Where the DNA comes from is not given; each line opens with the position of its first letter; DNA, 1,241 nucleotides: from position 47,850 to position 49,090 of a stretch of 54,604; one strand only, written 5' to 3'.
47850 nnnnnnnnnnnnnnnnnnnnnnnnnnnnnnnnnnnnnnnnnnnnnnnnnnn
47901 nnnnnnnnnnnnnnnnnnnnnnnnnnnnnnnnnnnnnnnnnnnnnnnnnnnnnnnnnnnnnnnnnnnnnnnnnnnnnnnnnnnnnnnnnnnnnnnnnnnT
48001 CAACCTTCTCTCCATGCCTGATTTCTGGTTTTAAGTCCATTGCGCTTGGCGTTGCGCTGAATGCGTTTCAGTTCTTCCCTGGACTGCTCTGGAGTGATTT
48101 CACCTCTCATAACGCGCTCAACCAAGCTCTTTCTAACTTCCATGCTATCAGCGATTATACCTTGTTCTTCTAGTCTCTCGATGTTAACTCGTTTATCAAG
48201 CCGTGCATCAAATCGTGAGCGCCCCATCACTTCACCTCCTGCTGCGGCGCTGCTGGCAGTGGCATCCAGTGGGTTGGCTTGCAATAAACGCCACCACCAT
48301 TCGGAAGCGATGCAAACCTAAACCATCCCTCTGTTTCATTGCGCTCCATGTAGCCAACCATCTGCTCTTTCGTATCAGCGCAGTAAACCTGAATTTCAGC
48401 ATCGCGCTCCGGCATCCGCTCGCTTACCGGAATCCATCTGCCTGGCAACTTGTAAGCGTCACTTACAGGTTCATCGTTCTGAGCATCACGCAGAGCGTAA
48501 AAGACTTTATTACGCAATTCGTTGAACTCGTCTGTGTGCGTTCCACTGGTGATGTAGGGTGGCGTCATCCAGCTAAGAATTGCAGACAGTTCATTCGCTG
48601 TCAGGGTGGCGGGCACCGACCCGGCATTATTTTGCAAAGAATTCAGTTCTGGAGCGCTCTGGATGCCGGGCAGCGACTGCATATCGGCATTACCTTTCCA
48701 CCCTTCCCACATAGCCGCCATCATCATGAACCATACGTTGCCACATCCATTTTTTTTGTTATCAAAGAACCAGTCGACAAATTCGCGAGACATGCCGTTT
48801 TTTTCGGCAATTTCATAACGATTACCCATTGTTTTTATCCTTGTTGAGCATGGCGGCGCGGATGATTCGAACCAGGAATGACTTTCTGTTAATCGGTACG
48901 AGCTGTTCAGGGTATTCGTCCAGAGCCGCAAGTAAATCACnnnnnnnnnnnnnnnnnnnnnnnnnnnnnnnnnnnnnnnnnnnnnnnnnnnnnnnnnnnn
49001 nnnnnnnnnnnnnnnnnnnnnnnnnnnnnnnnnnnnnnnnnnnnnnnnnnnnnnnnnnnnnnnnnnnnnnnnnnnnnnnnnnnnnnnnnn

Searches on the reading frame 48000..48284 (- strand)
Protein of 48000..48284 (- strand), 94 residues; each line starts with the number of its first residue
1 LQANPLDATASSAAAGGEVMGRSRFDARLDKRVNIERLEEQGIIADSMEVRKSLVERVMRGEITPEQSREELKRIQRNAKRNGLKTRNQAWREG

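Call 3: search_protein_families(library=pfam, proteins=[window:48000-48284:-], max_evalue=0.1)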
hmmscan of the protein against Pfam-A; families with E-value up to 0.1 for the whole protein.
window:48000-48284:- (94 aa): 2 families
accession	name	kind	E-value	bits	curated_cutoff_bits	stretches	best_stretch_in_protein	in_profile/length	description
PF06738.18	ThrE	-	0.015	15.2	26.3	1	36-81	60-105/241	Putative threonine/serine exporter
PF10925.13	DUF2680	-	0.077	13.6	25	0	45-78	14-48/57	Protein of unknown function (DUF2680)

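Call 4: search_protein_families(library=phrogs, proteins=[window:48000-48284:-], max_evalue=0.01)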
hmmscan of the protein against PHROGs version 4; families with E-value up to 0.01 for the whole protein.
window:48000-48284:- (94 aa): 1 family
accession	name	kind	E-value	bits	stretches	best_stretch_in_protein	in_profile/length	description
phrog_38343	-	unknown function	6.8e-43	145.8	1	20-94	2-76/76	-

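Call 5: search_protein_families(library=ncbifam, proteins=[window:48000-48284:-], max_evalue=0.1)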
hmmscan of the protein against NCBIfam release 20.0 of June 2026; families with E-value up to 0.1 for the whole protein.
window:48000-48284:- (94 aa): 0 families

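Call 6: search_protein_families(library=padloc, proteins=[window:48000-48284:-], max_evalue=0.1)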
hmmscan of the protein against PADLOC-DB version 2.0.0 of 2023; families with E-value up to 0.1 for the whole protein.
window:48000-48284:- (94 aa): 0 families

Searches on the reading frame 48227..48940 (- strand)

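Call 3: search_protein_families(library=pfam, proteins=[window:48227-48940:-], max_evalue=0.1)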
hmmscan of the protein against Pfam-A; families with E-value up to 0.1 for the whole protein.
window:48227-48940:- (237 aa): 2 families
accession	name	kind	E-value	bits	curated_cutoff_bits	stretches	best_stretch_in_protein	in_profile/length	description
PF04448.17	DUF551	-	1.6e-15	58.1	22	1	169-233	2-68/68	Protein of unknown function (DUF551)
PF17593.7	DUF5490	-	0.00011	22.6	27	1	46-83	23-61/62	Family of unknown function (DUF5490)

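Call 4: search_protein_families(library=phrogs, proteins=[window:48227-48940:-], max_evalue=0.01)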
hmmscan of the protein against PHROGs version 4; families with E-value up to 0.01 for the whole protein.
window:48227-48940:- (237 aa): 6 families
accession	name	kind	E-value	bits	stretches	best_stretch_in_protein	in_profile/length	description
phrog_25300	-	unknown function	7.4e-21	75.2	1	38-85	1-48/100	-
phrog_60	-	unknown function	3e-17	64.4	1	120-236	182-283/461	-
phrog_924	-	unknown function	3.9e-15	57.2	1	166-236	89-154/267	-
phrog_2084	-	unknown function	7e-10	39.7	1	42-85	19-63/66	-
phrog_7704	-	unknown function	1.3e-09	39.2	1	158-235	98-172/173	-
phrog_15198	-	unknown function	0.00044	21.3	1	167-199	83-115/159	-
